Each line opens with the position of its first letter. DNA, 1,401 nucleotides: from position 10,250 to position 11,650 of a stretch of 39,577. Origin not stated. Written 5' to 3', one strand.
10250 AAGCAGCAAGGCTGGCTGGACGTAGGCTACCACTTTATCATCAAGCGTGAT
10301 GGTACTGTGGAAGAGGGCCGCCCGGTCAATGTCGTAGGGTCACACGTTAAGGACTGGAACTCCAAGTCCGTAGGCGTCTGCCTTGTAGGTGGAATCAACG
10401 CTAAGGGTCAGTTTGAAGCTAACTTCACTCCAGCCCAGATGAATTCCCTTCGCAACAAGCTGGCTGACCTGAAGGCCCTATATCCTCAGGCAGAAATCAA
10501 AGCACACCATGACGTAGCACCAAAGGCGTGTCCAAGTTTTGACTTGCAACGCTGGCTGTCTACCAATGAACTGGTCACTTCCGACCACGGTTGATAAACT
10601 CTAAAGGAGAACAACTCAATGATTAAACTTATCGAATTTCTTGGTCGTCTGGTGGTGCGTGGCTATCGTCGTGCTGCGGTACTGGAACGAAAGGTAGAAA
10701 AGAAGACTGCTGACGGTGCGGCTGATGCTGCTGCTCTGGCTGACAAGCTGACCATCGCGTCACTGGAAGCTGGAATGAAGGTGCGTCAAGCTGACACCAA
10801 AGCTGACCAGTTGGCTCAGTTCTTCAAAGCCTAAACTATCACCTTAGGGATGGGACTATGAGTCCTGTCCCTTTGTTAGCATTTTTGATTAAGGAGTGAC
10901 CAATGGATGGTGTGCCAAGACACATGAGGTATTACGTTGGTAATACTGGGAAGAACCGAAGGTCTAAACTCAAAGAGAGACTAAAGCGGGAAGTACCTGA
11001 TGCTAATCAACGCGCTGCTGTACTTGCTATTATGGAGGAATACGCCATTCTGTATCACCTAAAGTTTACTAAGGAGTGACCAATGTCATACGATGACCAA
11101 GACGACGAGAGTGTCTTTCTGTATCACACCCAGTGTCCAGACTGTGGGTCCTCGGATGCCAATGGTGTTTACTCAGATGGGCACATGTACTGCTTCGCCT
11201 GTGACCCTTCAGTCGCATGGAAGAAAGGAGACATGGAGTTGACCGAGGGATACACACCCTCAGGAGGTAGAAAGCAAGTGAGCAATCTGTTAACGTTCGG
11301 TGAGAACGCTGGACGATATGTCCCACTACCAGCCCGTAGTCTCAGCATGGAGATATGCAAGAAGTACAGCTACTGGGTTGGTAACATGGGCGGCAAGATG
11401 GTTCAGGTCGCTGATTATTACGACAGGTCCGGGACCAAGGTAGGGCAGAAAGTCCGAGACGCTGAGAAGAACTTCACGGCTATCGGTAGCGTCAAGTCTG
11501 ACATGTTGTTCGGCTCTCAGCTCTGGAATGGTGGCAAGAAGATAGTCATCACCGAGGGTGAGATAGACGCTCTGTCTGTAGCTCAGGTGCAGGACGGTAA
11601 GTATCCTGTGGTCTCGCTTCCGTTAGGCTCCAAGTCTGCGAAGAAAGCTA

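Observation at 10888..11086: Identical 16-bp translation-initiation string duplicated around a 58-aa ORF before gene 4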

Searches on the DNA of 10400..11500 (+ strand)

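Call 4: search_dna_similar(query=window:10400-11500:+, collection=phages, mode=near, max_rows=40)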
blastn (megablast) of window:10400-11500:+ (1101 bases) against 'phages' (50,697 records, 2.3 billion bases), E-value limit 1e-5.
Records with a match: 199; places in all: 199; records where one place covers at least 80% of the query: 132.
Best place of each record, by identity: 95-99% 117; 90-95% 52; 80-90% 30.
By first word of the organism name: Escherichia 90; Salmonella 59; Kayfunavirus 17; Enterobacter 10; Citrobacter 7; Klebsiella 5; Bacteriophage 2; Morganella 1; Acinetobacter 1; Hafnia 1; and 6 more.
By host as written in the record: Escherichia coli 47; Salmonella enterica subsp. enterica serovar Typhi 28; - 25; Salmonella enterica subsp. enterica serovar Typhi strain BRD948 10; Salmonella enterica subsp. enterica serovar Paratyphi C 5; Citrobacter freundii CF3 4; Klebsiella pneumoniae 4; Salmonella enterica subsp. enterica serovar Paratyphi B 4; and 49 more.
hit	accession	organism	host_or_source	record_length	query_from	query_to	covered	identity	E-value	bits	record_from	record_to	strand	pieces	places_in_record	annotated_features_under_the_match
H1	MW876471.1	Escherichia phage P762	Escherichia coli EC762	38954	1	1101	100%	97.1%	0e+0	1855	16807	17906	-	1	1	primase/helicase protein | hypothetical protein (x2) | endolysin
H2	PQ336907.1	Salmonella phage CHRF_10037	Salmonella enterica subsp. enterica ...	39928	1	1101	85%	97.4%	0e+0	1600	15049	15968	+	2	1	DNA primase/helicase | hypothetical protein | amidase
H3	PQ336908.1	Salmonella phage CHRF_20041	Salmonella enterica subsp. enterica ...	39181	1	1101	85%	97.4%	0e+0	1600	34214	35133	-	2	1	DNA primase/helicase | hypothetical protein | amidase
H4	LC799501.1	Morganella phage MopsHU1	Morganella psychrotolerans Mps.8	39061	1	1101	85%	97.7%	0e+0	1610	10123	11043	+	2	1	DNA primase/helicase | hypothetical protein | N-acetylmuramoyl-L-alanine amidase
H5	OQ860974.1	Salmonella phage ST38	Salmonella enterica subsp. enterica ...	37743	1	1101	85%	97.4%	0e+0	1601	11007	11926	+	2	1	primase/helicase protein | hypothetical protein | endolysin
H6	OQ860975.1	Salmonella phage ST37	Salmonella enterica subsp. enterica ...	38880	1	1101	85%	97.4%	0e+0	1601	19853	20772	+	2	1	primase/helicase protein | hypothetical protein | endolysin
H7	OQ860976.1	Salmonella phage ST35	Salmonella enterica subsp. enterica ...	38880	1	1101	85%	97.4%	0e+0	1601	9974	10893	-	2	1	primase/helicase protein | hypothetical protein | endolysin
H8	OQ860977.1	Salmonella phage ST34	Salmonella enterica subsp. enterica ...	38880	1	1101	85%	97.4%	0e+0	1601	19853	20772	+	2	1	primase/helicase protein | hypothetical protein | endolysin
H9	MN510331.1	Escherichia phage vB_EcoP_PR_Kaz2018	Escherichia coli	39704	1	1101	85%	97.3%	0e+0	1597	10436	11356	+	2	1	primase/helicase | hypothetical protein | lysozyme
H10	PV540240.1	Escherichia phage BUCT788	Escherichia coli E4002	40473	1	1101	86%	96.8%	0e+0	1575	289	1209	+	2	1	DNA helicase | hypothetical protein | endolysin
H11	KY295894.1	Escherichia phage vB_EcoP_F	Escherichia coli O18ac:K1:H7 ColV+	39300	1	1101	85%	97.0%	0e+0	1578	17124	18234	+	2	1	replicative DNA helicase | hypothetical protein (x2) | N-acetyl-anhydromuranmyl-L-alanine amidase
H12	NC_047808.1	Escherichia phage vB_EcoP_F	Escherichia coli O18ac:K1:H7 ColV+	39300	1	1101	85%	97.0%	0e+0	1578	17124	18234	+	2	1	toprim domain-containing protein | hypothetical protein (x2) | amidase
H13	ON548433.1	Escherichia phage vB_EcoP_FFK3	Escherichia coli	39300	1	1101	85%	97.0%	0e+0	1578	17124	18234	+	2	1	toprim domain-containing protein | hypothetical protein (x2) | N-acetylmuramoyl-L-alanine amidase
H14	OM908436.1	Escherichia phage TM1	Escherichia sp. GXEC-TM1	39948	1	1101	85%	97.1%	0e+0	1580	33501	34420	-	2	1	primase/helicase protein | hypothetical protein | endolysin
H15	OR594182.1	Escherichia phage vB_EcoM_SHAK7854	Escherichia sp.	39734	1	1101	85%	97.1%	0e+0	1582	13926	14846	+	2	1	similar to DNA polymerase I; phrog=15971; top_hit=NC_006882_p18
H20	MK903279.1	Escherichia phage Peacock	Escherichia coli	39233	1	1101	85%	96.9%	0e+0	1571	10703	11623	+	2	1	DNA primase/helicase | hypothetical protein | endolysin amidase | ribosome_binding_site (x2)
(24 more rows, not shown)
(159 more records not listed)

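Call 6: get_annotated_region(hit=H1, flank=1500)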
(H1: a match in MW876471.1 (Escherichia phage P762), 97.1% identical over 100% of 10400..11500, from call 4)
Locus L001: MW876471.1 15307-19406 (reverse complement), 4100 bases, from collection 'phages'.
description: Escherichia phage P762, partial genome.
organism: Escherichia phage P762 (NCBI taxid 2831181)
taxonomy: Viruses; Duplodnaviria; Heunggongvirae; Uroviricota; Caudoviricetes; Autographiviridae; Studiervirinae; Kayfunavirus
host: Escherichia coli EC762; source: cattle; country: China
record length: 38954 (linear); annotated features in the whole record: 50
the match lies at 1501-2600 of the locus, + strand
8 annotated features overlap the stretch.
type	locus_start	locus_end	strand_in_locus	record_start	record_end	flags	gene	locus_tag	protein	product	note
CDS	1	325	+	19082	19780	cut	-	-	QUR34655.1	single-stranded DNA-binding protein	single-stranded DNA-binding protein Gp2.5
CDS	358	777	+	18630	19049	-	-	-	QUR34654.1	endonuclease I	-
CDS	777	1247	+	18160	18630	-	-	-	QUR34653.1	hypothetical protein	-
CDS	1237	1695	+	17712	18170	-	-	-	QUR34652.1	endolysin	-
CDS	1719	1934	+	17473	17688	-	-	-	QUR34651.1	hypothetical protein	-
CDS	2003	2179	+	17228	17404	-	-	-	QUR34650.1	hypothetical protein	-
CDS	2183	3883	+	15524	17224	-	-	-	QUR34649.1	primase/helicase protein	-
CDS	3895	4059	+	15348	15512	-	-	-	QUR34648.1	hypothetical protein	-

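Call 7: get_annotated_region(hit=H4, flank=1500)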
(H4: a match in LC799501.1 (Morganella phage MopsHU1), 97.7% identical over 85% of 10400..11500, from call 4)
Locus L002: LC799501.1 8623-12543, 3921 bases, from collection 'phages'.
description: Morganella phage MopsHU1 DNA, complete genome.
organism: Morganella phage MopsHU1 (NCBI taxid 3121379)
taxonomy: Viruses
host: Morganella psychrotolerans Mps.8; source: retail chicken skin; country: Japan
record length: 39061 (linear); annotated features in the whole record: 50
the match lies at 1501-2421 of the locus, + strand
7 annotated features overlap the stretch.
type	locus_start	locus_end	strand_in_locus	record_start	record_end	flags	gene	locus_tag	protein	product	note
CDS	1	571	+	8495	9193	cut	-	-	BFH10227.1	DUF2815 family protein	-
CDS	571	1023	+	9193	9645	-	-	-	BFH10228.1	Endonuclease I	-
CDS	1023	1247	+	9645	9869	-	-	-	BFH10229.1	hypothetical protein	-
CDS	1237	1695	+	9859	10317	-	-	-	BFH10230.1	N-acetylmuramoyl-L-alanine amidase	-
CDS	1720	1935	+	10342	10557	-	-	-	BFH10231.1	hypothetical protein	-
CDS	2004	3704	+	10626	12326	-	-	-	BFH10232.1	DNA primase/helicase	-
CDS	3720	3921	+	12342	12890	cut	-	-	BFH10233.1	hypothetical protein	-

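Call 8: get_annotated_region(hit=H11, flank=1500)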
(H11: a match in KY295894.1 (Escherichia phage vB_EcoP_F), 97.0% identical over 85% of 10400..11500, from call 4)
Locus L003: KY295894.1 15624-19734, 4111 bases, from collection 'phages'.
description: Escherichia phage vB_EcoP_F, complete genome.
organism: Escherichia phage vB_EcoP_F (NCBI taxid 1933110)
taxonomy: Viruses; Duplodnaviria; Heunggongvirae; Uroviricota; Caudoviricetes; Autographiviridae; Studiervirinae; Kayfunavirus; Kayfunavirus F
host: Escherichia coli O18ac:K1:H7 ColV+; source: -; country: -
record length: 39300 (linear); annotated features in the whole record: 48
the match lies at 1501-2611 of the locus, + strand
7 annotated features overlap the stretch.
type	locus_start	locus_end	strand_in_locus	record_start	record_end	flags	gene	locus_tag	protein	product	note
CDS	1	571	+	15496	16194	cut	-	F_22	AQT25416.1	single-stranded DNA-binding protein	-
CDS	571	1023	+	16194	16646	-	-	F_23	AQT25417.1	endonuclease I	-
CDS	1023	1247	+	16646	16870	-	-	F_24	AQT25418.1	hypothetical protein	-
CDS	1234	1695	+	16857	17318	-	-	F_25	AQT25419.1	N-acetyl-anhydromuranmyl-L-alanine amidase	-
CDS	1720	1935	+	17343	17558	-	-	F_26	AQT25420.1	hypothetical protein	-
CDS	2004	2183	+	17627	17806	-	-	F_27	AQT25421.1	hypothetical protein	-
CDS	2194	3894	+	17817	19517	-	-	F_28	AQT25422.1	replicative DNA helicase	-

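Call 9: get_annotated_region(hit=H20, flank=1500)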
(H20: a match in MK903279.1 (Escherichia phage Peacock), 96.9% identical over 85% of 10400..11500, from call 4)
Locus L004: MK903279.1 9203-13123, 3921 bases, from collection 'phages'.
description: Escherichia phage Peacock, complete genome.
organism: Escherichia phage Peacock (NCBI taxid 2591100)
taxonomy: Viruses; Duplodnaviria; Heunggongvirae; Uroviricota; Caudoviricetes; Autographiviridae; Studiervirinae; Kayfunavirus
host: Escherichia coli; source: waste water treatment plant influent sample; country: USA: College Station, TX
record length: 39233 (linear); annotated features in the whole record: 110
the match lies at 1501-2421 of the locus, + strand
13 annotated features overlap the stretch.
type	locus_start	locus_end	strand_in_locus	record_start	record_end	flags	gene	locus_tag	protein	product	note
CDS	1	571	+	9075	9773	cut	-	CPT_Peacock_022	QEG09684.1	ssDNA binding protein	BLASTp similarity to NCBI NP_041970.1 phage T7 ssb; Contains InterPro domain IPR016411 for Helix-destabilising protein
regulatory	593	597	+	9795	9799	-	-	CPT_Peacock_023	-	ribosome_binding_site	CPT_Peacock_023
CDS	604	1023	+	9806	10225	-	-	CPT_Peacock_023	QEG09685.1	endonuclease I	BLASTp similarity to NCBI NP_041972.1 phage T7 endonuclease I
regulatory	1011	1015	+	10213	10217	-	-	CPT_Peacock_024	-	ribosome_binding_site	CPT_Peacock_024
CDS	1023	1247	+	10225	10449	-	-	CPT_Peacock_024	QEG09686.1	hypothetical protein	-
regulatory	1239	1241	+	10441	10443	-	-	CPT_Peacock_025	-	ribosome_binding_site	CPT_Peacock_025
CDS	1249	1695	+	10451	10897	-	-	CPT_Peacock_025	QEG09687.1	endolysin amidase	BLASTp similarity to NCBI NP_041973.1 phage T7 Endolysin; Contains InterPro IPR002502 N-acetylmuramoyl-L-alanine ...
regulatory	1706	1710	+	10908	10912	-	-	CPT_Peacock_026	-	ribosome_binding_site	CPT_Peacock_026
CDS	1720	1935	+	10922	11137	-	-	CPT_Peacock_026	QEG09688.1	hypothetical protein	-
regulatory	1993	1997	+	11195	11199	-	-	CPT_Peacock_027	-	ribosome_binding_site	CPT_Peacock_027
CDS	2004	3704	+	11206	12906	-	-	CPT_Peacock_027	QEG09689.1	DNA primase/helicase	BLASTp similarity to NCBI NP_041975.1 phage T7 DNA primase/helicase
regulatory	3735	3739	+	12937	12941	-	-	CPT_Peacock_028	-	ribosome_binding_site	CPT_Peacock_028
CDS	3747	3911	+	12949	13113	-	-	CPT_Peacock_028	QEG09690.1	hypothetical protein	-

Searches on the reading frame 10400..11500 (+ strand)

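Call 13: search_protein_families(library=phrogs, proteins=[L003:2004-2183:+], max_evalue=1)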
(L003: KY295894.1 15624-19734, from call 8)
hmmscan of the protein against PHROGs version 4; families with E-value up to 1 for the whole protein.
L003:2004-2183:+ (59 aa): 2 families
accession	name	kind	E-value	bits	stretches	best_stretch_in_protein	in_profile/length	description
phrog_6794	-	unknown function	1.5e-23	83.7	1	1-59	1-60/62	-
phrog_15523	-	unknown function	0.055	14.4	1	2-34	43-74/119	-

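Call 52: search_protein_families(library=pfam, proteins=[L003:2004-2183:+], max_evalue=1)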
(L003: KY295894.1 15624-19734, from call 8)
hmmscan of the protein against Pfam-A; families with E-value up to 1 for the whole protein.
L003:2004-2183:+ (59 aa): 1 family
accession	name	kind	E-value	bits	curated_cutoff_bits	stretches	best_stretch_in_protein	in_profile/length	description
PF21801.3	ASPP2-like_RA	-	0.14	12.5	27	1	6-40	4-38/80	Apoptosis-stimulating of p53 protein 2-like, N-terminal RA domain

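Call 57: search_dna_similar(query=L003:2004-2183:+, collection=phages, mode=protein, max_evalue=0.001, max_rows=40)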
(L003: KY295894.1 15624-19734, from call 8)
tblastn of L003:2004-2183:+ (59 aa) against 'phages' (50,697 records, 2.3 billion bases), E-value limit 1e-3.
Records with a match: 76; places in all: 76; records where one place covers at least 80% of the query: 76.
Best place of each record, by identity: >=99% 17; 60-80% 6; <60% 53.
By first word of the organism name: Klebsiella 37; Escherichia 29; Salmonella 5; Erwinia 2; Enterobacter 2; Citrobacter 1.
By host as written in the record: Klebsiella pneumoniae 14; Escherichia coli 13; Klebsiella pneumoniae 135080 7; Klebsiella michiganensis 6; Escherichia coli K-12 4; Escherichia coli O18ac:K1:H7 ColV+ 2; Klebsiella pneumoniae SSK3 2; Salmonella enterica serovar Typhimurium 2; and 23 more.
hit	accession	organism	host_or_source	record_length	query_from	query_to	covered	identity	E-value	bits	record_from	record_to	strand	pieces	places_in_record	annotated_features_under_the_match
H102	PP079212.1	Escherichia phage phiHAO2-2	Escherichia coli E18055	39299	1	59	100%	100.0%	6e-32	120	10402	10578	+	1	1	HAO2_gp20: hypothetical protein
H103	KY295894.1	Escherichia phage vB_EcoP_F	Escherichia coli O18ac:K1:H7 ColV+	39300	1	59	100%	100.0%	6e-32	120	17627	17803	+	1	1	hypothetical protein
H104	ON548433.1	Escherichia phage vB_EcoP_FFK3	Escherichia coli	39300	1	59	100%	100.0%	6e-32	120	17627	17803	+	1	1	hypothetical protein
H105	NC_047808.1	Escherichia phage vB_EcoP_F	Escherichia coli O18ac:K1:H7 ColV+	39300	1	59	100%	100.0%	6e-32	120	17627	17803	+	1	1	hypothetical protein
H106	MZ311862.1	Escherichia phage vB_EcoP_LNA3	Escherichia coli K12 substrain MG1655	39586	1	59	100%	100.0%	6e-32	120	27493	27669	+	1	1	record has no annotation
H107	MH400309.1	Escherichia phage Vec13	Escherichia coli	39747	1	59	100%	100.0%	6e-32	120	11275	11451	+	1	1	hypothetical protein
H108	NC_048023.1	Escherichia phage Vec13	Escherichia coli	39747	1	59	100%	100.0%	6e-32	120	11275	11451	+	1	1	hypothetical protein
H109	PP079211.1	Escherichia phage phiHAO1-1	Escherichia coli APEC E13010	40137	1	59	100%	100.0%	6e-32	120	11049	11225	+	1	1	HAO1_gp21: hypothetical protein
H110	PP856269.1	Escherichia phage UFJF_EcSW4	Escherichia coli ATCC 11775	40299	1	59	100%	100.0%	6e-32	120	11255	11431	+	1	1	hypothetical protein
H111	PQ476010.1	Escherichia phage PhiNW-B1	Escherichia coli K1 LU_100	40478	1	59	100%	100.0%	6e-32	120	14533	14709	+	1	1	record has no annotation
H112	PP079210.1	Escherichia phage phiYIO1-1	Escherichia coli DSM 30083 = JCM 1649 = ...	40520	1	59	100%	100.0%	6e-32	120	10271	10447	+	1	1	YIO1_gp20: hypothetical protein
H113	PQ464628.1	Escherichia phage MirsaeidiM_Esher2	Escherichia coli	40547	1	59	100%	100.0%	6e-32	120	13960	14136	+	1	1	hypothetical protein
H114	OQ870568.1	Escherichia phage Zappy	Escherichia coli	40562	1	59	100%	100.0%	6e-32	120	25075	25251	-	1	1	hypothetical protein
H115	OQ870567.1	Escherichia phage SR04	Escherichia coli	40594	1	59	100%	100.0%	6e-32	120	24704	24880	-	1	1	hypothetical protein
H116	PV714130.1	Escherichia phage Pipis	Escherichia coli UTI89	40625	1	59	100%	100.0%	6e-32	120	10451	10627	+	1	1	hypothetical protein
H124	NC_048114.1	Klebsiella phage kpssk3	Klebsiella pneumoniae SSK3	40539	1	59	100%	71.2%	7e-20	86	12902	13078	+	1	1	hypothetical protein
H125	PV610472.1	Citrobacter phage YSYH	Citrobacter freundii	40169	1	59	100%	55.9%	3e-14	70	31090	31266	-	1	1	record has no annotation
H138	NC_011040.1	Escherichia phage BA14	Escherichia coli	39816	1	59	100%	55.0%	3e-11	61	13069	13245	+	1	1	unknown product | 4.3: hypothetical protein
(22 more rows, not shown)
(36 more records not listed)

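Call 58: get_annotated_region(hit=H124, flank=1200)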
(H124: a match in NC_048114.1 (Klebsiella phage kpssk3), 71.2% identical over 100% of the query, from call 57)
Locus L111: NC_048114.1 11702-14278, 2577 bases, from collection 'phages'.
description: Klebsiella phage kpssk3, complete genome.
organism: Klebsiella phage kpssk3 (NCBI taxid 2488949)
taxonomy: Viruses; Duplodnaviria; Heunggongvirae; Uroviricota; Caudoviricetes; Autographiviridae; Studiervirinae; Przondovirus; Przondovirus kpssk3
host: Klebsiella pneumoniae SSK3; source: -; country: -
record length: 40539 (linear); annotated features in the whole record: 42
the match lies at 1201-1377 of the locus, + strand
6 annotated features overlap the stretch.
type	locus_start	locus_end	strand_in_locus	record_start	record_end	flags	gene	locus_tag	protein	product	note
CDS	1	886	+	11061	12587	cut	-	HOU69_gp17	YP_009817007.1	DNA primase/helicase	-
CDS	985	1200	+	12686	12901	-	-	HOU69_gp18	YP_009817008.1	hypothetical protein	-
CDS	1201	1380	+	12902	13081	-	-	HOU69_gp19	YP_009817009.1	hypothetical protein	-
CDS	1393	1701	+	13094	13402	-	-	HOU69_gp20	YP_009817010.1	hypothetical protein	gp4.5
CDS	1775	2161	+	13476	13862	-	-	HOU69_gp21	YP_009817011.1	hypothetical protein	-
CDS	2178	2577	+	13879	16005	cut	-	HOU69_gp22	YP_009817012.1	DNA polymerase I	-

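Call 59: get_annotated_region(hit=H138, flank=1200)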
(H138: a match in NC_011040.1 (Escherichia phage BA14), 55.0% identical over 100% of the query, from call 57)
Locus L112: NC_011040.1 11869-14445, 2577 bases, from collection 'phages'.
description: Enterobacteria phage BA14, complete genome.
organism: Escherichia phage BA14 (NCBI taxid 532074)
taxonomy: Viruses; Duplodnaviria; Heunggongvirae; Uroviricota; Caudoviricetes; Autographiviridae; Studiervirinae; Berlinvirus; Berlinvirus BA14
host: Escherichia coli; source: -; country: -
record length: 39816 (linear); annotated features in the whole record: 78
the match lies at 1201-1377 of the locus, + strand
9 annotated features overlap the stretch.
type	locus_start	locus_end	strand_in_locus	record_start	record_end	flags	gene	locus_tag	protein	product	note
CDS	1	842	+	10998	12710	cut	4A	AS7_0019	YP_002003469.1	DNA primase/helicase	carboxy terminus shows similarity to gp4B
CDS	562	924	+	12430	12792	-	4.2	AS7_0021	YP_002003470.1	hypothetical protein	-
regulatory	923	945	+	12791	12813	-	-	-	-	promoter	phi4.3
CDS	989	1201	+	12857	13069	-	4.3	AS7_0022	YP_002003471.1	hypothetical protein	not essential in T7; Other names: gp4.3.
CDS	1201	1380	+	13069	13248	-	-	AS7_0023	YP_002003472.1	unknown product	-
CDS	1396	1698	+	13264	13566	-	4.5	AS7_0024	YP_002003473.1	hypothetical protein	not essential in T7. Other names: gp4.5.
regulatory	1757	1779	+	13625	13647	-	-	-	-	promoter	phi4.7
CDS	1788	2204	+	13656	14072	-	4.7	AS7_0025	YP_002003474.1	gp4.7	-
CDS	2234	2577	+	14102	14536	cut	2.8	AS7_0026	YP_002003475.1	endonuclease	-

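Call 60: get_annotated_region(hit=H125, flank=1200)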
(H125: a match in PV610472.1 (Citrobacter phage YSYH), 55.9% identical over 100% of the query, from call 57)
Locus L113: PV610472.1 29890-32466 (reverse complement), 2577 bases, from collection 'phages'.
description: UNVERIFIED: Citrobacter phage YSYH, complete genome.
organism: Citrobacter phage YSYH (NCBI taxid 3424032)
taxonomy: Viruses
host: Citrobacter freundii; source: -; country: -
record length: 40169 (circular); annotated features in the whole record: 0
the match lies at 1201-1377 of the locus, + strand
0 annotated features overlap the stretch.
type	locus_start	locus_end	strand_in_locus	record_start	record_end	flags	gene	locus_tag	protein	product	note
